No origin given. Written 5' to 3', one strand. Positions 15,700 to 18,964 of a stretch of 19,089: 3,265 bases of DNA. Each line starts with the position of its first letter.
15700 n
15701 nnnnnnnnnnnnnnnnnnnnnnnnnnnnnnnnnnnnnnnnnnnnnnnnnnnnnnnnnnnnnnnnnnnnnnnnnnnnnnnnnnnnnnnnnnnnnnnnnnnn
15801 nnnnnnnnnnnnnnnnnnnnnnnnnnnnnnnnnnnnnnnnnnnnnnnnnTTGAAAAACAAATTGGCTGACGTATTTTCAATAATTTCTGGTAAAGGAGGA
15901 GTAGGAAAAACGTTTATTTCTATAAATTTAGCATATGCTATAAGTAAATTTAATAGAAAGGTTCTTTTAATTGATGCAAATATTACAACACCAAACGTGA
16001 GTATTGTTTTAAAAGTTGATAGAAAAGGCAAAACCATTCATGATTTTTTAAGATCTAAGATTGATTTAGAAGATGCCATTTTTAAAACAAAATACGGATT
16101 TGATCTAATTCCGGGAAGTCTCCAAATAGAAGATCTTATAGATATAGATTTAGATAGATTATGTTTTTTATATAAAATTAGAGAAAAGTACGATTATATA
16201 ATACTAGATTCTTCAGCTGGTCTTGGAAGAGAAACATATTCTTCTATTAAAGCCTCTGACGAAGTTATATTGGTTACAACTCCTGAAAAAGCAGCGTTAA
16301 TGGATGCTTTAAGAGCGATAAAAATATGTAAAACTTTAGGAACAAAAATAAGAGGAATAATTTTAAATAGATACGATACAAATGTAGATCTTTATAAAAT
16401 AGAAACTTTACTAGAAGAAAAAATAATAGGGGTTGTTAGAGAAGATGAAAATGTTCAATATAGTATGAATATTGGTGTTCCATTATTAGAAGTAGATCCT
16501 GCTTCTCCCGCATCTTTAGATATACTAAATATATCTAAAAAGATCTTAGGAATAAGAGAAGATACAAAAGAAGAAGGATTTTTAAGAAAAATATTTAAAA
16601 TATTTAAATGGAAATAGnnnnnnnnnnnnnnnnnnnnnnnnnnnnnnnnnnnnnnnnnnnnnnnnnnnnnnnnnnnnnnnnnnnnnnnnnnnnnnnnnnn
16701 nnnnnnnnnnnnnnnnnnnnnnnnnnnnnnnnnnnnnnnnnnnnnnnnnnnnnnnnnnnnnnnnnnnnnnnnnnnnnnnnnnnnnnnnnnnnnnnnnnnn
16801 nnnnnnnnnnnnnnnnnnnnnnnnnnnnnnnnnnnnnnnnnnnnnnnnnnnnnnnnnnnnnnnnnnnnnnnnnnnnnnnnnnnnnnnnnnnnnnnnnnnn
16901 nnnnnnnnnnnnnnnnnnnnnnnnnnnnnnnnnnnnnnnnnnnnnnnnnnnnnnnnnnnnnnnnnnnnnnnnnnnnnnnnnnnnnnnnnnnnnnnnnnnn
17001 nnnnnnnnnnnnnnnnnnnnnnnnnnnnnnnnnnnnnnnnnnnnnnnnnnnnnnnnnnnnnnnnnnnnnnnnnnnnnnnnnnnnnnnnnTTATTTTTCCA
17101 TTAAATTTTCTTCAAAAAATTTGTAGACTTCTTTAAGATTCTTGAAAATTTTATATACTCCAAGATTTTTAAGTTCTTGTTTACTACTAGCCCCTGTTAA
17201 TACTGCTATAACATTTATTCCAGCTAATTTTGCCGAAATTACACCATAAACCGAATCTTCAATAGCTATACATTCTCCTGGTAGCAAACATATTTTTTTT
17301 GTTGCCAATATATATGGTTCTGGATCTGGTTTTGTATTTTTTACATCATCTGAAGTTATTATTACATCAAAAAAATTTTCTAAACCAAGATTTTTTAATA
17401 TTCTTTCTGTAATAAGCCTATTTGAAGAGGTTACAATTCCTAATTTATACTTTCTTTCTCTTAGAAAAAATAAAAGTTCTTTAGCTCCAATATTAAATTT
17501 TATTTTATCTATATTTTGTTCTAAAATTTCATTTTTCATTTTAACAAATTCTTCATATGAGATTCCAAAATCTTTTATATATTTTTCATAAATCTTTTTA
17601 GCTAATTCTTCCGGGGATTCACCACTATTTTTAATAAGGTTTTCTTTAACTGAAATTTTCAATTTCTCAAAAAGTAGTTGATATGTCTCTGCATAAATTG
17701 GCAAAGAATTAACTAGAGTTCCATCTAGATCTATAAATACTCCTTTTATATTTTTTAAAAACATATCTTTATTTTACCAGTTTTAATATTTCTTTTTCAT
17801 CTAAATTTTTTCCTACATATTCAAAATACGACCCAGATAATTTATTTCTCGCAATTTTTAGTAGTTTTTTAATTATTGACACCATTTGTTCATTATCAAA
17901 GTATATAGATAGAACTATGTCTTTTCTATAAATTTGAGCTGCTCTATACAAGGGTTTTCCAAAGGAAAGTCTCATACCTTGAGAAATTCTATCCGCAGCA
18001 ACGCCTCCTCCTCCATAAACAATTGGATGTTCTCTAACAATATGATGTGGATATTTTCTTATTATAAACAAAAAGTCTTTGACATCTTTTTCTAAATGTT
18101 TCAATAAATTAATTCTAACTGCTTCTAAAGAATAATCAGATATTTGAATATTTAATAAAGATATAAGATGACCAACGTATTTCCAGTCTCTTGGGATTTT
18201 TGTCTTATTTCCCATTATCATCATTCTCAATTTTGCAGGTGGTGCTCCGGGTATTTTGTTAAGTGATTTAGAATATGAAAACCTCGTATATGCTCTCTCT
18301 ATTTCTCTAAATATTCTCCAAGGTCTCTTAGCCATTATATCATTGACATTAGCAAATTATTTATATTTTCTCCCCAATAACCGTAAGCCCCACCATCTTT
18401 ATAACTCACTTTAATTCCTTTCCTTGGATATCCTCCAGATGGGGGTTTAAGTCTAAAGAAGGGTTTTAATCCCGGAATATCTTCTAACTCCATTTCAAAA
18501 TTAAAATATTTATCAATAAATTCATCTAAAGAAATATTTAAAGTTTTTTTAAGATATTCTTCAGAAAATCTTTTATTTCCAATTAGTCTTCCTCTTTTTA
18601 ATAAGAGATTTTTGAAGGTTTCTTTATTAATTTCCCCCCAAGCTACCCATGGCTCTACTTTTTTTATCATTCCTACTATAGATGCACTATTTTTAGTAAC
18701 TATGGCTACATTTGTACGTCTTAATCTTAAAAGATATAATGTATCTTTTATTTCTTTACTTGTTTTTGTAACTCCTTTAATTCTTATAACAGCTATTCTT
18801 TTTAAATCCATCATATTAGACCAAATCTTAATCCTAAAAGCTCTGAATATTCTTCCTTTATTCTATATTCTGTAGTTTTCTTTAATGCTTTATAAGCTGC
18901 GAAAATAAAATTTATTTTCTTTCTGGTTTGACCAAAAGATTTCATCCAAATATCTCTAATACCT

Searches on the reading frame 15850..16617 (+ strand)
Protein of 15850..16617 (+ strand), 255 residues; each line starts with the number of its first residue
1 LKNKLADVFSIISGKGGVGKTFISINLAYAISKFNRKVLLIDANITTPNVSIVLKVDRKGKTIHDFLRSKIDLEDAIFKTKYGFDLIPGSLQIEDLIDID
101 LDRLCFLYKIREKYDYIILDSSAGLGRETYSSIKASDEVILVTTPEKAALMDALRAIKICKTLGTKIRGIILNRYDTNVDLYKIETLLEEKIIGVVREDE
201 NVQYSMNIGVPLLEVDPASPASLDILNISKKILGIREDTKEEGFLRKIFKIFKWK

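Call 30: search_protein_families(library=pfam, proteins=[window:15850-16617:+])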
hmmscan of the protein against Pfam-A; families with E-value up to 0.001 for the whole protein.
window:15850-16617:+ (255 aa): 8 families
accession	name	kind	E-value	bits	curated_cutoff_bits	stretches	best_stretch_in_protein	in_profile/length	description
PF13614.12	AAA_31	-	3.7e-22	79.6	27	1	8-159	3-163/177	AAA domain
PF10609.15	ParA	-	9.3e-22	78.1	27.1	2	7-60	4-57/246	NUBPL iron-transfer P-loop NTPase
PF01656.29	CbiA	-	1.6e-19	70.5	25.4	1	10-205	2-118/125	CobQ/CobB/MinD/ParA nucleotide binding domain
PF06564.18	CBP_BcsQ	-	9.6e-11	42.1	21.3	1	15-230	10-231/234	Cellulose biosynthesis protein BcsQ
PF02374.21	ArsA_ATPase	-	3.2e-10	40.1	24.3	1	11-42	5-36/305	Anion-transporting ATPase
PF13500.12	AAA_26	-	1.1e-07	32.3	27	1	12-201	6-193/198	AAA domain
PF00142.24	Fer4_NifH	-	1.2e-07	31.9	25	1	12-75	5-67/271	4Fe-4S iron sulfur cluster binding proteins, NifH/frxC family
PF13481.12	AAA_25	-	0.00062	19.9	27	1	6-33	32-59/195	AAA domain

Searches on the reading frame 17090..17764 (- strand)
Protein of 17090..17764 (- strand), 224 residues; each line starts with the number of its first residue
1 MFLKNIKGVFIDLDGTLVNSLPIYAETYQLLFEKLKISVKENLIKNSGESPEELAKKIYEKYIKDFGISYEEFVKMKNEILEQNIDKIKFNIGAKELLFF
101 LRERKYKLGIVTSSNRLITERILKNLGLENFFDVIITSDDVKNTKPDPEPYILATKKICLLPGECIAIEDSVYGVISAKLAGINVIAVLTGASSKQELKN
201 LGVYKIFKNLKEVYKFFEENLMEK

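Call 30: search_protein_families(library=pfam, proteins=[window:17090-17764:-])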
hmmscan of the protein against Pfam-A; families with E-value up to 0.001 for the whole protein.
window:17090-17764:- (224 aa): 4 families
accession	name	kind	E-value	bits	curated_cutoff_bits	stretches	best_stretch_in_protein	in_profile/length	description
PF13419.12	HAD_2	-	3.1e-37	128.8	23.8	1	11-188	3-178/178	Haloacid dehalogenase-like hydrolase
PF00702.32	Hydrolase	-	4.6e-29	102.6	26.4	1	6-182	1-191/191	haloacid dehalogenase-like hydrolase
PF12710.13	HAD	-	1.1e-08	36.2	27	1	9-143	1-136/189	haloacid dehalogenase-like hydrolase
PF13242.12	Hydrolase_like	-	0.00015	22.1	22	1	145-211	4-73/75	HAD-hyrolase-like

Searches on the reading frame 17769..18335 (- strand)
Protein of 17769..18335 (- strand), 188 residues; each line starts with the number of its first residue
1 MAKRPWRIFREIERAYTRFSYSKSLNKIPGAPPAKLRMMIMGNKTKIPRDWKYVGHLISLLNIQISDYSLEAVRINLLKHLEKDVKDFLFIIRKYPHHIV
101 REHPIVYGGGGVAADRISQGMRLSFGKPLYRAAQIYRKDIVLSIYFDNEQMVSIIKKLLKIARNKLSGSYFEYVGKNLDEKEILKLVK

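Call 30: search_protein_families(library=pfam, proteins=[window:17769-18335:-])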
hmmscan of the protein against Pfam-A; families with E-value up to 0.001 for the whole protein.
window:17769-18335:- (188 aa): 1 family
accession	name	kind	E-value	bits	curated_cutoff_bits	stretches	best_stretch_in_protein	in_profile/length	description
PF00252.24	Ribosomal_L16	-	1.2e-16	61.2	27.9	1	18-169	3-128/132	Ribosomal protein L16p/L10e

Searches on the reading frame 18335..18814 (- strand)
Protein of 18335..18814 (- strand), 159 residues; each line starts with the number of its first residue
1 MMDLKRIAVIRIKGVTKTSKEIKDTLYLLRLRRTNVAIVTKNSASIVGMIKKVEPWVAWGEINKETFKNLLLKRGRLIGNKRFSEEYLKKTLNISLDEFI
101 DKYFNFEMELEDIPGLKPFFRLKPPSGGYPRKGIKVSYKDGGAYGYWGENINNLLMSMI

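Call 30: search_protein_families(library=pfam, proteins=[window:18335-18814:-])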
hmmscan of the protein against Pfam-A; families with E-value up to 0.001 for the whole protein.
window:18335-18814:- (159 aa): 1 family
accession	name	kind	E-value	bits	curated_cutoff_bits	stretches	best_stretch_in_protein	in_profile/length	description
PF00327.25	Ribosomal_L30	-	6e-15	55.3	23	1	7-57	1-51/51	Ribosomal protein L30p/L7e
